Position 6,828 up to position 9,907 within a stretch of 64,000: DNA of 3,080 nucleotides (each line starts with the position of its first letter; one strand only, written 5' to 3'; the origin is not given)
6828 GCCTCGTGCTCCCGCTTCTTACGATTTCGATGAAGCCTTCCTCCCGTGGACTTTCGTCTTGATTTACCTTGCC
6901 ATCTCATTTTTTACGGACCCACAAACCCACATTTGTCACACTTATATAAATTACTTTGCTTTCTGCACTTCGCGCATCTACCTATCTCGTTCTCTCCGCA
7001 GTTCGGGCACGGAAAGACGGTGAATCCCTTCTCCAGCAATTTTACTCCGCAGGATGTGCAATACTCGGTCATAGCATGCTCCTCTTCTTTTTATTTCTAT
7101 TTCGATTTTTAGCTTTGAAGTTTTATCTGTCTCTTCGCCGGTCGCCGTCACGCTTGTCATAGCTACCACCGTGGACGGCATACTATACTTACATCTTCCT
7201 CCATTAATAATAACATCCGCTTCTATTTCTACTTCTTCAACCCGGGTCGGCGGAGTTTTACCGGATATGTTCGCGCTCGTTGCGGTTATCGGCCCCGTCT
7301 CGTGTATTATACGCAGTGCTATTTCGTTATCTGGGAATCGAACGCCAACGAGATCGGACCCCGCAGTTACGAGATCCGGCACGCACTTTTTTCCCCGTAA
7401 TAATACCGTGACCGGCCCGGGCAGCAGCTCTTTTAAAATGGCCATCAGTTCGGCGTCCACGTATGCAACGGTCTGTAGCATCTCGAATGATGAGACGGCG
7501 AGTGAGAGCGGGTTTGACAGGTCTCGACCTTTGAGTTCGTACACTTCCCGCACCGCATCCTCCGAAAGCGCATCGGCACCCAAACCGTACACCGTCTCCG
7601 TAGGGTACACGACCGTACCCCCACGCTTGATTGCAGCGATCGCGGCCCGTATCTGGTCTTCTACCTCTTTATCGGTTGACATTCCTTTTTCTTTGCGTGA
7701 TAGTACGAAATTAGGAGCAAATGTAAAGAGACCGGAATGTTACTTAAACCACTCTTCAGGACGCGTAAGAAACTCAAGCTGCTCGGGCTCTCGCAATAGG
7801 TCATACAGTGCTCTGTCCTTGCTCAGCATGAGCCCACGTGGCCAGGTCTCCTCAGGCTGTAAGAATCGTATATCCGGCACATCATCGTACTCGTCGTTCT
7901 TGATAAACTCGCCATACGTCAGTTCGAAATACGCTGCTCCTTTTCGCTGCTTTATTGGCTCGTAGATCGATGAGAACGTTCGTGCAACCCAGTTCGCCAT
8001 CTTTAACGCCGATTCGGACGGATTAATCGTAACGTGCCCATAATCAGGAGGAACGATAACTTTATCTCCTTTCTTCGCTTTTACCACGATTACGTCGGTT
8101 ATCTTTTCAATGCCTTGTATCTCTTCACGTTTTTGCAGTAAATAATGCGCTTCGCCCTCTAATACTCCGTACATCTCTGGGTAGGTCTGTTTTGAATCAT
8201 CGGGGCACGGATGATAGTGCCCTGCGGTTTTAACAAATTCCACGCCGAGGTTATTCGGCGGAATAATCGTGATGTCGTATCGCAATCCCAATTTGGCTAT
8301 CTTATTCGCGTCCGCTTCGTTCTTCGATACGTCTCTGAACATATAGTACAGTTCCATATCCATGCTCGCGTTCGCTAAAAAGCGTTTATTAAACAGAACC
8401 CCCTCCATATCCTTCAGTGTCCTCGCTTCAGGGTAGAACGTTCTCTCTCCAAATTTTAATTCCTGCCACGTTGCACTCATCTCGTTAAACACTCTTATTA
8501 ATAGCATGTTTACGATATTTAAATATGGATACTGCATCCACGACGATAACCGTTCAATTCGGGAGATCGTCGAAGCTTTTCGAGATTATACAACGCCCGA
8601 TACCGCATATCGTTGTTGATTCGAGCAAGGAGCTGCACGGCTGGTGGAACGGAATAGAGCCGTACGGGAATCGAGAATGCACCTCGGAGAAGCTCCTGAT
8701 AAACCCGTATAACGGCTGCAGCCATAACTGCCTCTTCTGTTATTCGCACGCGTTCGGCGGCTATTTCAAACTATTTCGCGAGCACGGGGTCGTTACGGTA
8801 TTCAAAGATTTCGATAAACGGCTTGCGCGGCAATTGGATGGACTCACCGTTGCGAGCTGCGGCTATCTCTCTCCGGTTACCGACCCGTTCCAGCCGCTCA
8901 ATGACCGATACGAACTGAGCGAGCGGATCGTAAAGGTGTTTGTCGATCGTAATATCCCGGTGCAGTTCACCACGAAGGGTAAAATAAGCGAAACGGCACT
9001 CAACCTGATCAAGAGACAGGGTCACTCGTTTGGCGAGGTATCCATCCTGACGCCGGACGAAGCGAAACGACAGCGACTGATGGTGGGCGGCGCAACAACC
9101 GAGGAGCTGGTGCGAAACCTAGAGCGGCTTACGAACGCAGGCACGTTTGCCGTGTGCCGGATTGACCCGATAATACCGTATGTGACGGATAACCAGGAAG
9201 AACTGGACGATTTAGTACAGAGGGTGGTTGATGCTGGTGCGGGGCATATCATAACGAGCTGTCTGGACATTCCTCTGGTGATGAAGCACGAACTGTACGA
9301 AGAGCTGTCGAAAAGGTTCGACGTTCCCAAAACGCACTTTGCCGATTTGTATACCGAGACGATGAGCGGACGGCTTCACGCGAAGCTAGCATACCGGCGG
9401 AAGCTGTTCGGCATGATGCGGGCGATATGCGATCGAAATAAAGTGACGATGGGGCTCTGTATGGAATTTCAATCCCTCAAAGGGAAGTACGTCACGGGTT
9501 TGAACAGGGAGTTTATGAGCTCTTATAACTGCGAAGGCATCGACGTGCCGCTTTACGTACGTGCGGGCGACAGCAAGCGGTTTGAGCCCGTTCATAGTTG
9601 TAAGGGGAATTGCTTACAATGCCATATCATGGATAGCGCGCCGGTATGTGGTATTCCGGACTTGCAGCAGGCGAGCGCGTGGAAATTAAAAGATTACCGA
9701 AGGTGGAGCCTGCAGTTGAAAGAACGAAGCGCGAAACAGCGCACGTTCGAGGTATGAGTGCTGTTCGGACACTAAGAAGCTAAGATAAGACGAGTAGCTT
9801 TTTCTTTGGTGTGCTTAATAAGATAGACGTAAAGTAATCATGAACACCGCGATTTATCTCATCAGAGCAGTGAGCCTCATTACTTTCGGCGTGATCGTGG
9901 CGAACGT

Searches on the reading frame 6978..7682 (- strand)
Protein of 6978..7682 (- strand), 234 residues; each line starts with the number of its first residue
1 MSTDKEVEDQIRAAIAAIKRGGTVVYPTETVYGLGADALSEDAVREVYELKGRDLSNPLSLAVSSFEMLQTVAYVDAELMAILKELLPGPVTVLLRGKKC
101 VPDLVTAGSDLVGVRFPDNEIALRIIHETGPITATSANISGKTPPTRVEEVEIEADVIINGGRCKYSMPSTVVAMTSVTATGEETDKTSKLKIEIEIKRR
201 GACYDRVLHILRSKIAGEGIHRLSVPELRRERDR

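Call 43: search_protein_families(library=pfam, proteins=[window:6978-7682:-], max_evalue=0.001)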
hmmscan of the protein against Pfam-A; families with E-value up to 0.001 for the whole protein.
window:6978-7682:- (234 aa): 1 family
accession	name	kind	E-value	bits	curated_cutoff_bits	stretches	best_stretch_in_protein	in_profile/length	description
PF01300.24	Sua5_yciO_yrdC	-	5.4e-50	169.8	25.1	1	17-177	2-169/178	Telomere recombination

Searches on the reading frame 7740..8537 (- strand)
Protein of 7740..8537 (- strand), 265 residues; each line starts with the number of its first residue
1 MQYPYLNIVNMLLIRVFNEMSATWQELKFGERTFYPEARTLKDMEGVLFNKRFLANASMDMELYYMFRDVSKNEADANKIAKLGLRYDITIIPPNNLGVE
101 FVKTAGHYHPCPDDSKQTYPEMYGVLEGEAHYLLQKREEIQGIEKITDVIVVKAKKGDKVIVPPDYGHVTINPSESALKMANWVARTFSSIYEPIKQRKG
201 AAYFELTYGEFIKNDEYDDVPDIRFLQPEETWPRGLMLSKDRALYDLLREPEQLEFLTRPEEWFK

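Call 43: search_protein_families(library=pfam, proteins=[window:7740-8537:-], max_evalue=0.001)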
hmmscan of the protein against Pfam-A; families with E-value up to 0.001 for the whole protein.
window:7740-8537:- (265 aa): 1 family
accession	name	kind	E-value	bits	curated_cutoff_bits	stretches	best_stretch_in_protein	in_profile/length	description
PF06560.17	GPI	-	5.6e-49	166.3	20.7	1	39-221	2-181/182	Glucose-6-phosphate isomerase (GPI)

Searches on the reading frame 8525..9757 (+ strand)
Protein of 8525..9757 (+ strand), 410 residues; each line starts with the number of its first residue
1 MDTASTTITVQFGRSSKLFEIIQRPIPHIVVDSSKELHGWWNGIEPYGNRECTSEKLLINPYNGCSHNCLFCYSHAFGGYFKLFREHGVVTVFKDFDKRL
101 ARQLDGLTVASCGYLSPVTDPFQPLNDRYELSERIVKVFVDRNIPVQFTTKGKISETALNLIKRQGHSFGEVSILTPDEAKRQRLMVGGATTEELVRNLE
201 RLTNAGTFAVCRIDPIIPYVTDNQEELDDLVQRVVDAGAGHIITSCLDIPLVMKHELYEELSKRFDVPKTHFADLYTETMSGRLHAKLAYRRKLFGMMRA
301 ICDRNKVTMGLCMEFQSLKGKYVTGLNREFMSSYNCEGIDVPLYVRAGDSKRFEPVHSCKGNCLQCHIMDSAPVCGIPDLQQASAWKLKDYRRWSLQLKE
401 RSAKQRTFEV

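Call 43: search_protein_families(library=pfam, proteins=[window:8525-9757:+], max_evalue=0.001)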
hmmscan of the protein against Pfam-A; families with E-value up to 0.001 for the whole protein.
window:8525-9757:+ (410 aa): 2 families
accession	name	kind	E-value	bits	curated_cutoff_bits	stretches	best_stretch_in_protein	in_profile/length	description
PF04055.27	Radical_SAM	-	1.1e-10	42.4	29.5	1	59-230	1-165/166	Radical SAM superfamily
PF19238.5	Radical_SAM_2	-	0.00069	19.8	26.7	0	148-223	58-131/151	Radical SAM-like domain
